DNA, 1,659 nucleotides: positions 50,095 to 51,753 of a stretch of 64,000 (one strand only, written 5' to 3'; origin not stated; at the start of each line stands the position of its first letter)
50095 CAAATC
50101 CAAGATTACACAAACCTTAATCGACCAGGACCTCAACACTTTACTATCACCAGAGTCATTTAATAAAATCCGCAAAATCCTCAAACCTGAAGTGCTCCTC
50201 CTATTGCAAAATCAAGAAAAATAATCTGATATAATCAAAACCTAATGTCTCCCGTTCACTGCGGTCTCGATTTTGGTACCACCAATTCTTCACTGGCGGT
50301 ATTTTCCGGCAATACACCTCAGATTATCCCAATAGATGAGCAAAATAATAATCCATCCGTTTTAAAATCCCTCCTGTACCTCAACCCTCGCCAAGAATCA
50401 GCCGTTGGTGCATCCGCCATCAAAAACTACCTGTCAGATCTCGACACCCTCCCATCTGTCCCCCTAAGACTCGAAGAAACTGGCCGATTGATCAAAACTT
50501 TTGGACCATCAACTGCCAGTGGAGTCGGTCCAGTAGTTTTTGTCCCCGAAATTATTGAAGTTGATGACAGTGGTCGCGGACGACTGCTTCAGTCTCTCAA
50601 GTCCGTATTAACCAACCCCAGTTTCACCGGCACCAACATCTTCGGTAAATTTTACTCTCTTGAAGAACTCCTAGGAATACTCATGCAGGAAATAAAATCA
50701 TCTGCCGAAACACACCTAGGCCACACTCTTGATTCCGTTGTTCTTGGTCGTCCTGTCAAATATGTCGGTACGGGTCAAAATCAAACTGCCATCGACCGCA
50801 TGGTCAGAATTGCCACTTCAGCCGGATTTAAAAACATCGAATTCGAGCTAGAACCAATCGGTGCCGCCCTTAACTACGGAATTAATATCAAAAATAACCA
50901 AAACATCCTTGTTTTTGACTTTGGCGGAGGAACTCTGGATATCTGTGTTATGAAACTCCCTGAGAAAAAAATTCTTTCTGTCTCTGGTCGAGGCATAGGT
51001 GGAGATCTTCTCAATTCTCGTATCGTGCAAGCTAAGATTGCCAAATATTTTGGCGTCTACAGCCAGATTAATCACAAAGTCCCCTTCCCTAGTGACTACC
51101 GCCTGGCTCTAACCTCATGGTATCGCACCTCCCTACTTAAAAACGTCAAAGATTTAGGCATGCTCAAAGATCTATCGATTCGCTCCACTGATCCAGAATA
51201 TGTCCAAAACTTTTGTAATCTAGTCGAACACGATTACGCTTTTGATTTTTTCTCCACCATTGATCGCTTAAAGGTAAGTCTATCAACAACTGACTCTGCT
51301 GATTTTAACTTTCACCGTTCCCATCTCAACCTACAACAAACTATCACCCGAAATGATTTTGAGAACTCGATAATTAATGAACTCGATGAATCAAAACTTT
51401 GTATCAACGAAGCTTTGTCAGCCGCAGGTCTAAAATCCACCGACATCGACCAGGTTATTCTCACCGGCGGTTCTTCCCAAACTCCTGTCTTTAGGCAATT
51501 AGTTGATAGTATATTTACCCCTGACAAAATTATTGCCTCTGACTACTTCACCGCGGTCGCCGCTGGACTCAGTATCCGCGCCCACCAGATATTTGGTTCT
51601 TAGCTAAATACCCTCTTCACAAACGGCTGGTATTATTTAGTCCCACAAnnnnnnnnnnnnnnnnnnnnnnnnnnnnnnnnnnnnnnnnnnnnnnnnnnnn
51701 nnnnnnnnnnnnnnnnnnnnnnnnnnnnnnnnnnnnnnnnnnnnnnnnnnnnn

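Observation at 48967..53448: AbiEi/AbiEii abortive-infection pair followed co-directionally by an NBD-only Hsp70 homolog and an ABC exporter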

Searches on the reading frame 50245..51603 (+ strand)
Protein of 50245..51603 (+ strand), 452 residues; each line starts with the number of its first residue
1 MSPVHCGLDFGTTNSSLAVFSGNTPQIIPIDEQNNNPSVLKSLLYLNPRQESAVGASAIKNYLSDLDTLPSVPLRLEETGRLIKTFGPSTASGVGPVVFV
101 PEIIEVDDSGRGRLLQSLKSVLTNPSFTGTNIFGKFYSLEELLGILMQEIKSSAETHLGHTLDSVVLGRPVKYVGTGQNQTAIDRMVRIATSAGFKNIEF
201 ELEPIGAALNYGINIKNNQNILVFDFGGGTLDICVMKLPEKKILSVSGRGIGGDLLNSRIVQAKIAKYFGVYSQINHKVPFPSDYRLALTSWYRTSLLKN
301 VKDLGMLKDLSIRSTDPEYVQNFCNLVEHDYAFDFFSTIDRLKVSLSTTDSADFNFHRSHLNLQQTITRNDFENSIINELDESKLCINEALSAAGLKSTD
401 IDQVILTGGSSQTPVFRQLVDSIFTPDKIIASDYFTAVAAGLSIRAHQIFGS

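Call 3: search_protein_families(library=pfam, proteins=[window:50245-51603:+], max_evalue=0.01)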
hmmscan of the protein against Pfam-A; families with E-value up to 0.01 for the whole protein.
window:50245-51603:+ (452 aa): 2 families
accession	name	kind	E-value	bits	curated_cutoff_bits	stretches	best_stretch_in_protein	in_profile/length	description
PF00012.26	HSP70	-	5.8e-31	107.8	20.6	3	130-262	101-232/599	Hsp70 protein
PF06723.19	MreB_Mbl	-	4.3e-11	42.7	27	1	143-262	78-186/327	MreB/Mbl protein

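Call 4: search_protein_families(library=padloc, proteins=[window:50245-51603:+], max_evalue=0.01)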
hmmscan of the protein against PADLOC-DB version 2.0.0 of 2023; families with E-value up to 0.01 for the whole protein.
window:50245-51603:+ (452 aa): 0 families

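Call 5: search_protein_families(library=ncbifam, proteins=[window:50245-51603:+], max_evalue=0.01)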
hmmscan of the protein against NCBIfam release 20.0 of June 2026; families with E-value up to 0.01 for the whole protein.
window:50245-51603:+ (452 aa): 15 families
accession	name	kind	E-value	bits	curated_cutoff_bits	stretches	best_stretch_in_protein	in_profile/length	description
NF008673.0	PRK11678.1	equivalog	1.1e-49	169.6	331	1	139-450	126-449/450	molecular chaperone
TIGR02350.1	prok_dnaK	equivalog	1.1e-34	119.8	822.55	3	130-263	98-230/596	molecular chaperone DnaK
NF001413.0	PRK00290.1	equivalog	7.5e-34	117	648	3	130-263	101-231/625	molecular chaperone DnaK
NF003520.0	PRK05183.1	subfamily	1.3e-32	113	620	3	336-451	269-384/621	Fe-S protein assembly chaperone HscA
TIGR01991.1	HscA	equivalog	8.1e-32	110.5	708.55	2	336-450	249-363/600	Fe-S protein assembly chaperone HscA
NF009947.0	PRK13411.1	equivalog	2.8e-29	101.7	1002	2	130-266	101-236/662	molecular chaperone DnaK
NF009946.0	PRK13410.1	equivalog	3.9e-29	101.3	1019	2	135-263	108-234/669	molecular chaperone DnaK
NF002399.0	PRK01433.1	equivalog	4.3e-21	75.1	743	2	124-256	103-233/595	Fe-S protein assembly chaperone HscA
NF010539.0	PRK13927.1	subfamily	1.1e-08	34.4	293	1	140-263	80-193/339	rod shape-determining protein MreB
TIGR00904.1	mreB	subfamily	1.2e-08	34.5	365.75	1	186-263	117-192/334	MreB/Mrl family cell shape determining protein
NF010540.1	PRK13929.1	exception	1.1e-05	24.7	515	1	167-263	96-192/334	rod-share determining protein MreBH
TIGR02529.1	EutJ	subfamily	0.00011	21.7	152.1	1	147-238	46-127/239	ethanolamine utilization protein EutJ family protein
NF011660.0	PRK15080.1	equivalog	0.00079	18.7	182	0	147-253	79-173/277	ethanolamine utilization protein EutJ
TIGR01174.1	ftsA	equivalog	0.0018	17.4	175.85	0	355-426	268-340/371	cell division protein FtsA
NF009842.0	PRK13317.1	equivalog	0.0046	16.4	234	0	176-256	54-130/277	type II pantothenate kinase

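Call 12: find_homologous_proteins(query=window:50245-51603:+, max_evalue=1e-10)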
Query window:50245-51603:+ (452 aa): 6105 proteins with E <= 1e-10 among 8000 candidates; the best 120 are listed.
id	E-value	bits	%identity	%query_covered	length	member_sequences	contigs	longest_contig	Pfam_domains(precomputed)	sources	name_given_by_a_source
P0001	8.6e-297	1002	100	100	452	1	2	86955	PF00012.27,PF06723.20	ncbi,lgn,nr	ncbi:Hsp70 family protein [Candidatus Shapirobacteria bacterium]|nr:Hsp70 family protein [Candidatus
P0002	1.9e-266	902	89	99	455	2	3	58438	PF00012.27,PF06723.20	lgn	-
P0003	1.9e-265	898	89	99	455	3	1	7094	PF00012.27,PF06723.20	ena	-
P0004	7.1e-263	890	88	99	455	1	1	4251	PF00012.27,PF06723.20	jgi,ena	-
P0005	1.6e-222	757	75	99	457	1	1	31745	PF00012.27,PF06723.20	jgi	jgi:hypothetical chaperone protein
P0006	3.2e-215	733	72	99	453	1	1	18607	PF00012.27,PF06723.20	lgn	-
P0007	5.3e-199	679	66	99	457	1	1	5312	PF00012.27,PF06723.20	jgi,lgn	-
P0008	2.2e-193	661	66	99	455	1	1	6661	PF00012.27,PF06723.20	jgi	jgi:hypothetical chaperone protein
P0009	5.0e-193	660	66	100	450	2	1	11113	PF00012.27,PF06723.20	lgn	-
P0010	1.2e-189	649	64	99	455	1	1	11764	PF00012.27,PF06723.20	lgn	-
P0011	3.0e-184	631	63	99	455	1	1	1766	PF00012.27,PF06723.20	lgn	-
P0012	4.6e-184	630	61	99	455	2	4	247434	PF00012.27,PF06723.20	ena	-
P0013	2.6e-181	621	60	99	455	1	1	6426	PF00012.27,PF06723.20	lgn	-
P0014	1.1e-180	619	61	99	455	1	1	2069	PF00012.27,PF06723.20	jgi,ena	-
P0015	1.5e-180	619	62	99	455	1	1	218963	PF00012.27,PF06723.20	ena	-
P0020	1.0e-176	606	59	99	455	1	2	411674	PF00012.27,PF06723.20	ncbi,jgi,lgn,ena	ncbi:MAG: Hsp70 family protein [Candidatus Shapirobacteria bacterium]|jgi:hypothetical chaperone pro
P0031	1.0e-174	599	60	99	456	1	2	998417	PF00012.27,PF06723.20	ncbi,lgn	ncbi:MAG: Hsp70 family protein [Microgenomates group bacterium]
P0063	7.9e-149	514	54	99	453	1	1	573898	PF00012.27,PF06723.20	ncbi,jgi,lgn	ncbi:MAG: Hsp70 family protein [Candidatus Shapirobacteria bacterium]|jgi:hypothetical chaperone pro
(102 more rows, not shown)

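Call 14: find_encoding_contigs(protein=P0002, flank=10000, max_places=3)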
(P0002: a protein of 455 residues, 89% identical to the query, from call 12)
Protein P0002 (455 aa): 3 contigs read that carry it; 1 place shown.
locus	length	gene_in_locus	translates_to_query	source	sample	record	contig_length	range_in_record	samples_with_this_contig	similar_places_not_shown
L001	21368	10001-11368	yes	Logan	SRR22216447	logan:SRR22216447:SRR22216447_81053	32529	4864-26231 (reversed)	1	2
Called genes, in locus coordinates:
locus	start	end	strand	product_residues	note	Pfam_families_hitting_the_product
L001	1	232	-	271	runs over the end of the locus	PF01978:TrmB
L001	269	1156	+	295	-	PF00892:EamA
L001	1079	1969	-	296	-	PF01978:TrmB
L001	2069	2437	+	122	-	-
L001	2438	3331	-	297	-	-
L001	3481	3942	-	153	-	PF01923:Cob_adeno_trans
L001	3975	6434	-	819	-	PF00317:Ribonuc_red_lgN, PF02867:Ribonuc_red_lgC, PF12637:TSCPD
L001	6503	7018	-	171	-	PF22811:Zn_ribbon_NrdR, PF03477:ATP-cone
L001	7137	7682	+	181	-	-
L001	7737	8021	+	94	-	PF00584:SecE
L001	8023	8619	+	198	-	PF02357:NusG, PF00467:KOW (weak)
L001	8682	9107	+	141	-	PF03946:Ribosomal_L11_N, PF00298:Ribosomal_L11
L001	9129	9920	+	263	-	PF00687:Ribosomal_L1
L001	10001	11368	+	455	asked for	PF00012:HSP70, PF06723:MreB_Mbl, PF00012:HSP70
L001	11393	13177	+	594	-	PF00664:ABC_membrane, PF02463:SMC_N (weak), PF00005:ABC_tran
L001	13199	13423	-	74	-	-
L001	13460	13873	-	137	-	PF00293:NUDIX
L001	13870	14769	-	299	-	PF01820:Dala_Dala_lig_N, PF02222:ATP-grasp (weak), PF02655:ATP-grasp_3, PF07478:Dala_Dala_lig_C, PF13535:ATP-grasp_4 (weak)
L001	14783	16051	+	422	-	PF08245:Mur_ligase_M (faint), PF02875:Mur_ligase_C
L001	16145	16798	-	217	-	PF00702:Hydrolase, PF06888:Put_Phosphatase (faint), PF12710:HAD, PF13419:HAD_2, PF13242:Hydrolase_like (faint)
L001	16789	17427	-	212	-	PF00926:DHBP_synthase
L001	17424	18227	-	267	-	PF13489:Methyltransf_23, PF01209:Ubie_methyltran, PF05175:MTS (weak), PF02390:Methyltransf_4, PF08241:Methyltransf_11, PF08242:Methyltransf_12, PF13649:Methyltransf_25, PF13847:Methyltransf_31, +1 more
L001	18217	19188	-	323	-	PF01071:GARS_A (faint), PF01820:Dala_Dala_lig_N, PF02222:ATP-grasp, PF07478:Dala_Dala_lig_C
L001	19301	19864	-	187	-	-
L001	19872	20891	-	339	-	PF01738:DLH (weak), PF02129:Peptidase_S15 (weak), PF00561:Abhydrolase_1 (weak), PF12146:Hydrolase_4, PF12697:Abhydrolase_6 (weak), PF00326:Peptidase_S9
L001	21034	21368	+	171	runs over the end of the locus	PF00466:Ribosomal_L10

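Call 15: find_encoding_contigs(protein=P0005, flank=10000, max_places=2)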
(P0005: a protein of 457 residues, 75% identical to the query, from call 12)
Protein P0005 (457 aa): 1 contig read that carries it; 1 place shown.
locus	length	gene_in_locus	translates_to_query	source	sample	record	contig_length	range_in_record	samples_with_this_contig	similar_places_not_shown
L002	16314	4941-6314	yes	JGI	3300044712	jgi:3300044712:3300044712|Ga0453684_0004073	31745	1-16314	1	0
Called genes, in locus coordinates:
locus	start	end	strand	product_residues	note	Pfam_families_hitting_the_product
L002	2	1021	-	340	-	?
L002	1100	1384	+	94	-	PF00584:SecE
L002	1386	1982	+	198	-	PF02357:NusG, PF00467:KOW (weak)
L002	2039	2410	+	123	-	-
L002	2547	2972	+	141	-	PF03946:Ribosomal_L11_N, PF00298:Ribosomal_L11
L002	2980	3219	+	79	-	-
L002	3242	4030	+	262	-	PF00687:Ribosomal_L1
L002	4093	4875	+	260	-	PF00459:Inositol_P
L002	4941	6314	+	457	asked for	PF00012:HSP70, PF06723:MreB_Mbl, PF00012:HSP70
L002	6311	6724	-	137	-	PF00293:NUDIX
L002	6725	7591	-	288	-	PF01820:Dala_Dala_lig_N, PF02222:ATP-grasp (weak), PF08443:RimK (weak), PF02655:ATP-grasp_3, PF01071:GARS_A (weak), PF02786:CPSase_L_D2, PF07478:Dala_Dala_lig_C, PF13535:ATP-grasp_4 (weak)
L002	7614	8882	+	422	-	PF08245:Mur_ligase_M, PF02875:Mur_ligase_C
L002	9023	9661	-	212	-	PF00702:Hydrolase, PF06888:Put_Phosphatase (faint), PF12710:HAD, PF13419:HAD_2, PF13242:Hydrolase_like (weak)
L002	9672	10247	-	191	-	PF05014:Nuc_deoxyrib_tr (weak)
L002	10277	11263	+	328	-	PF04055:Radical_SAM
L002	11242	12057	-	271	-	PF00294:PfkB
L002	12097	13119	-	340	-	PF01738:DLH (weak), PF00561:Abhydrolase_1 (weak), PF12146:Hydrolase_4, PF12697:Abhydrolase_6 (weak), PF00326:Peptidase_S9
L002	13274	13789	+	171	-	PF00466:Ribosomal_L10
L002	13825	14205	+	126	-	PF16320:Ribosomal_L12_N, PF00542:Ribosomal_L12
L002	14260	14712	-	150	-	PF01541:GIY-YIG (weak)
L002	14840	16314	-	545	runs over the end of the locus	PF06418:CTP_synth_N, PF00117:GATase, PF07722:Peptidase_C26 (faint)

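Call 21: find_related_loci(query=A1, collection=genome_contigs, flank=10000)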
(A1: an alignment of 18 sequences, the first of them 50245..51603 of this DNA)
Query A1 (452 aa) in genome_contigs; peptide patterns used: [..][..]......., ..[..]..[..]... (x = any residue, [..] = any of these).
600 stretches matched a pattern (row limit reached: there are more); 544 encode a relative of the query (tblastn E <= 1e-3); the best 80 are kept; 80 distinct loci.
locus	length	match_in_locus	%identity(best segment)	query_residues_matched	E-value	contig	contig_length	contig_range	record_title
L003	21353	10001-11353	58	1-452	4e-168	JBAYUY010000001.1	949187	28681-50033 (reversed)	MAG: Candidatus Shapirobacteria bacterium isolate SO_2016_LW3_47 scaffold00001_LW162_2016, whole genome shotgun sequence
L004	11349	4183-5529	44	5-452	5e-122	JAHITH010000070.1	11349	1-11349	MAG: Patescibacteria group bacterium isolate MM_PC_MetaG.mb.204 MM_PC_MetaG.mb.204_k141_1456846, whole genome shotgun se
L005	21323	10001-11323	39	4-448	8e-95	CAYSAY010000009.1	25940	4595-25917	MAG TPA_asm: uncultured Gammaproteobacteria bacterium isolate ERP113451_co1_283 genome assembly, contig: NODE_2136_lengt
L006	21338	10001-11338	34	7-452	2e-81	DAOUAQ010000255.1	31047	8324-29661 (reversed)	MAG TPA_asm: Anaerolineae bacterium isolate H66_674 k113_579286, whole genome shotgun sequence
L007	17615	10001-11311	35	7-450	2e-80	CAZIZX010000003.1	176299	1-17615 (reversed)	MAG TPA_asm: uncultured Gammaproteobacteria bacterium isolate binchicken_co39_640 genome assembly, contig: NODE_89_lengt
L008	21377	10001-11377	33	2-448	8e-81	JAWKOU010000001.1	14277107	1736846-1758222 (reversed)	MAG: Caldilineaceae bacterium isolate BC1.69 BC1.69.fa-1, whole genome shotgun sequence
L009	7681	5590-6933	35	4-451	2e-79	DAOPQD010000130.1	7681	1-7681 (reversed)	MAG TPA_asm: Anaerolineae bacterium isolate AMR_MDS_1531 NODE_10628_length_7681_cov_51.190532, whole genome shotgun sequ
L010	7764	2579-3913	35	4-448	3e-78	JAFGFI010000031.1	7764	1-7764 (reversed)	MAG: Anaerolineae bacterium isolate Zod_Metabat.1307 k87_1086078, whole genome shotgun sequence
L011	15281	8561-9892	33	4-449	2e-78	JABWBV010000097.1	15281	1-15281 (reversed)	MAG: Anaerolineales bacterium isolate MAG_39 scaffold_4288, whole genome shotgun sequence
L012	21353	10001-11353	33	1-452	3e-78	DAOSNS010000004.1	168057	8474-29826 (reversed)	MAG TPA_asm: Anaerolineae bacterium isolate AMR_MDS_2365 NODE_56_length_168057_cov_86.807342, whole genome shotgun seque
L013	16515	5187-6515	35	4-448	3e-78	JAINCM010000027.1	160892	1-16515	MAG: Chloroflexus sp. isolate BIN1 4766, whole genome shotgun sequence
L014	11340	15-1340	34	7-448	3e-78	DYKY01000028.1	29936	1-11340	MAG TPA_asm: Thermoflexus sp. isolate SulCav_AS07-7_59_19 SulCav_AS07_7_1432_length_29936_cov_10_573341, whole genome sh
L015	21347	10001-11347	33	4-446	2e-78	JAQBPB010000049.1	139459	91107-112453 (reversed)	MAG: Chloroflexota bacterium isolate RYN_336 scaffold_689524, whole genome shotgun sequence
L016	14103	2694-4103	35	3-444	3e-77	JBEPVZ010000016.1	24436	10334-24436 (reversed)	MAG: Candidatus Daviesbacteria bacterium isolate 22E.vamb.044 NODE_1702_length_24436_cov_7.084410, whole genome shotgun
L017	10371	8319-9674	34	4-448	3e-77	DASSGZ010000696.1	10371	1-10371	MAG TPA_asm: Chloroflexia bacterium isolate SMAG_U1046 k141_1189620, whole genome shotgun sequence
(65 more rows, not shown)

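Call 40: find_encoding_contigs(protein=P0020, flank=5000, max_places=1)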
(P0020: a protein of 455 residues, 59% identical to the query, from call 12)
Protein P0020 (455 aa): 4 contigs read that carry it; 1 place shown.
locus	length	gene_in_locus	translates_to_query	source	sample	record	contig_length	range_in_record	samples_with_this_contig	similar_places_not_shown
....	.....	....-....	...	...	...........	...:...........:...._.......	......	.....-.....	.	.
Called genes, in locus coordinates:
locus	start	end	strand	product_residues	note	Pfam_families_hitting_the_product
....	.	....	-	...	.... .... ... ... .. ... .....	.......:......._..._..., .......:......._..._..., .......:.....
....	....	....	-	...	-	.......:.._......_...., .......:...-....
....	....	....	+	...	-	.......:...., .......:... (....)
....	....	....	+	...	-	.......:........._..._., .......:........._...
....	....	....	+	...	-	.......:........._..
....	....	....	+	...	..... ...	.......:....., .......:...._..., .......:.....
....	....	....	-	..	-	-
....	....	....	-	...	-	-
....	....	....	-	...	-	-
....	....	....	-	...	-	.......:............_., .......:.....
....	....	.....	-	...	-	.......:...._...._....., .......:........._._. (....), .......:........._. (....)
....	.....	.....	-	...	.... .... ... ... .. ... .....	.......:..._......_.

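Call 41: find_encoding_contigs(protein=P0031, flank=5000, max_places=1)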
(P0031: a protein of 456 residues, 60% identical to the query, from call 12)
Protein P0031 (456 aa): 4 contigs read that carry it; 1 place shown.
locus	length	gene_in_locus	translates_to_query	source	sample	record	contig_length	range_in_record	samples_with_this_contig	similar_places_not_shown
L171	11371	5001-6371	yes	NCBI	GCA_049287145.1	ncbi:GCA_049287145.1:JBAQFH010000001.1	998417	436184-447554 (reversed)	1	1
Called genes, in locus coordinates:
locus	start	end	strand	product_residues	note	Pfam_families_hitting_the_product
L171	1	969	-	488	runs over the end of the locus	-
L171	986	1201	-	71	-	PF02604:PhdYeFM_antitox (weak)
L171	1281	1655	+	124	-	-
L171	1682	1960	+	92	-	PF00584:SecE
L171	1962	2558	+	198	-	PF02357:NusG, PF00467:KOW (weak)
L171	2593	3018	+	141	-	PF03946:Ribosomal_L11_N, PF00298:Ribosomal_L11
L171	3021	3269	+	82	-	-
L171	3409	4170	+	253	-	PF00687:Ribosomal_L1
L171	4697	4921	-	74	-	-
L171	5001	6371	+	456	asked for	PF00012:HSP70, PF06723:MreB_Mbl, PF00012:HSP70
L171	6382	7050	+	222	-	PF00561:Abhydrolase_1, PF02230:Abhydrolase_2 (faint), PF06821:Ser_hydrolase (faint), PF12695:Abhydrolase_5 (faint), PF12697:Abhydrolase_6, PF12146:Hydrolase_4, PF00561:Abhydrolase_1 (weak)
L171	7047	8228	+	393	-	PF08245:Mur_ligase_M, PF02875:Mur_ligase_C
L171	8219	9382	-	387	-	PF01820:Dala_Dala_lig_N, PF02222:ATP-grasp (weak), PF02786:CPSase_L_D2 (faint), PF07478:Dala_Dala_lig_C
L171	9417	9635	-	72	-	-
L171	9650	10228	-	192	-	PF00702:Hydrolase, PF13419:HAD_2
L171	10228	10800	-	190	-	-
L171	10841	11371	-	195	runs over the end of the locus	-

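Call 42: find_encoding_contigs(protein=P0063, flank=5000, max_places=1)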
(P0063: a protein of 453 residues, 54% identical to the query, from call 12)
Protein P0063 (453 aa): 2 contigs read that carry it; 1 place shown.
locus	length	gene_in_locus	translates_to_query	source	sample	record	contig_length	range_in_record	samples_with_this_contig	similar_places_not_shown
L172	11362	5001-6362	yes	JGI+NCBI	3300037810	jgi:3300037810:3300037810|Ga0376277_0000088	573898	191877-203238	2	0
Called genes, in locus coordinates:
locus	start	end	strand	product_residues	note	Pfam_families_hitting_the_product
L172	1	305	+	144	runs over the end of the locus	-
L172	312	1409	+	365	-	PF00534:Glycos_transf_1, PF13692:Glyco_trans_1_4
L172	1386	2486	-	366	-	-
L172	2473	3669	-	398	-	PF13439:Glyco_transf_4 (weak), PF00534:Glycos_transf_1, PF13692:Glyco_trans_1_4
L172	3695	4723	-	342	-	PF04041:Glyco_hydro_130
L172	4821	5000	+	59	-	-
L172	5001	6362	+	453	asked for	PF00012:HSP70, PF06723:MreB_Mbl, PF00012:HSP70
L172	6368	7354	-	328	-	PF02016:Peptidase_S66, PF17676:Peptidase_S66C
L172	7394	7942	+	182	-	PF01396:Zn_ribbon_Top1 (faint), PF06677:Auto_anti-p27 (faint), PF09297:Zn_ribbon_NUD (faint), PF12773:DZR (faint), PF13240:Zn_Ribbon_1 (faint), PF13248:Zn_ribbon_3 (faint), PF26040:Zn_ribbon_CLPX_N (faint)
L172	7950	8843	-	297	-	-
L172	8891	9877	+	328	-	PF01546:Peptidase_M20, PF07687:M20_dimer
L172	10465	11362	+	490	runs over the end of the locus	-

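Call 45: search_protein_families(library=phrogs, proteins=[window:50245-51603:+], max_evalue=0.01)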
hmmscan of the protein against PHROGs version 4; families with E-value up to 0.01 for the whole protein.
window:50245-51603:+ (452 aa): 3 families
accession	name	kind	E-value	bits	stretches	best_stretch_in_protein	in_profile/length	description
phrog_22485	-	unknown function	9.5e-29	101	2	135-276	105-244/634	-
phrog_691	-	DNA, RNA and nucleotide metabolism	1.4e-07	32.1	1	160-237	100-189/329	partition protein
phrog_22570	-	unknown function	4.7e-06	26.3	1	184-349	115-223/682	-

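Call 48: search_solved_structures(query=window:50245-51603:+, max_evalue=0.00001)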
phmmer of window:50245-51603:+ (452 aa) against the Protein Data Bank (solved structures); distinct sequences matched with E-value up to 0.00001: 116 (the best 60 are shown).
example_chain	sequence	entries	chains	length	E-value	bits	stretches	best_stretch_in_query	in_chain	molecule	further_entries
2v7y_A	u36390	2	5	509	4.4e-25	91.6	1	131-261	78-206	CHAPERONE PROTEIN DNAK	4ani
8w1m_A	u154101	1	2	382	4.2e-24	88.3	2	130-261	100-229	Chaperone protein DnaK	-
9dvi_B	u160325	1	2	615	3.8e-23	85.2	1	130-261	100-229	Chaperone protein DnaK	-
4rtf_D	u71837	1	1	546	7.5e-22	80.9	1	129-271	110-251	Chaperone protein DnaK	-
6w6e_I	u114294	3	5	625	1.3e-21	80.1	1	129-271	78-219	Chaperone protein DnaK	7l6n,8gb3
3ldl_A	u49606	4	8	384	6.3e-21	77.9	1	135-265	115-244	78 kDa glucose-regulated protein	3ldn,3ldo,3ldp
6cz1_A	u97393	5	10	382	6.3e-21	77.9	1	135-265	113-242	Endoplasmic reticulum chaperone BiP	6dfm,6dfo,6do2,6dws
3iuc_A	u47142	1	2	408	7.3e-21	77.7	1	135-265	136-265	Heat shock 70kDa protein 5 (Glucose-regulated protein, 78kDa)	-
5evz_A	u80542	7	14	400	7.9e-21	77.5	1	135-265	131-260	78 kDa glucose-regulated protein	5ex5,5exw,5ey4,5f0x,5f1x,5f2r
6ha7_A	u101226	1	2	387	7.9e-21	77.5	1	135-265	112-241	Endoplasmic reticulum chaperone BiP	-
9h0c_A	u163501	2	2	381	8.5e-21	77.4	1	135-265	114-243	Endoplasmic reticulum chaperone BiP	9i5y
6h9u_A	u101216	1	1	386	9e-21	77.4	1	135-265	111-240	Endoplasmic reticulum chaperone BiP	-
6zyh_A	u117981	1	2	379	1.2e-20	76.9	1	135-265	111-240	Endoplasmic reticulum chaperone BiP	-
6hab_A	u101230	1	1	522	3.8e-20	75.3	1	135-265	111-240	Endoplasmic reticulum chaperone BiP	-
4kbo_A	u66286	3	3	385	4.3e-20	75.1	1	131-247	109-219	Stress-70 protein, mitochondrial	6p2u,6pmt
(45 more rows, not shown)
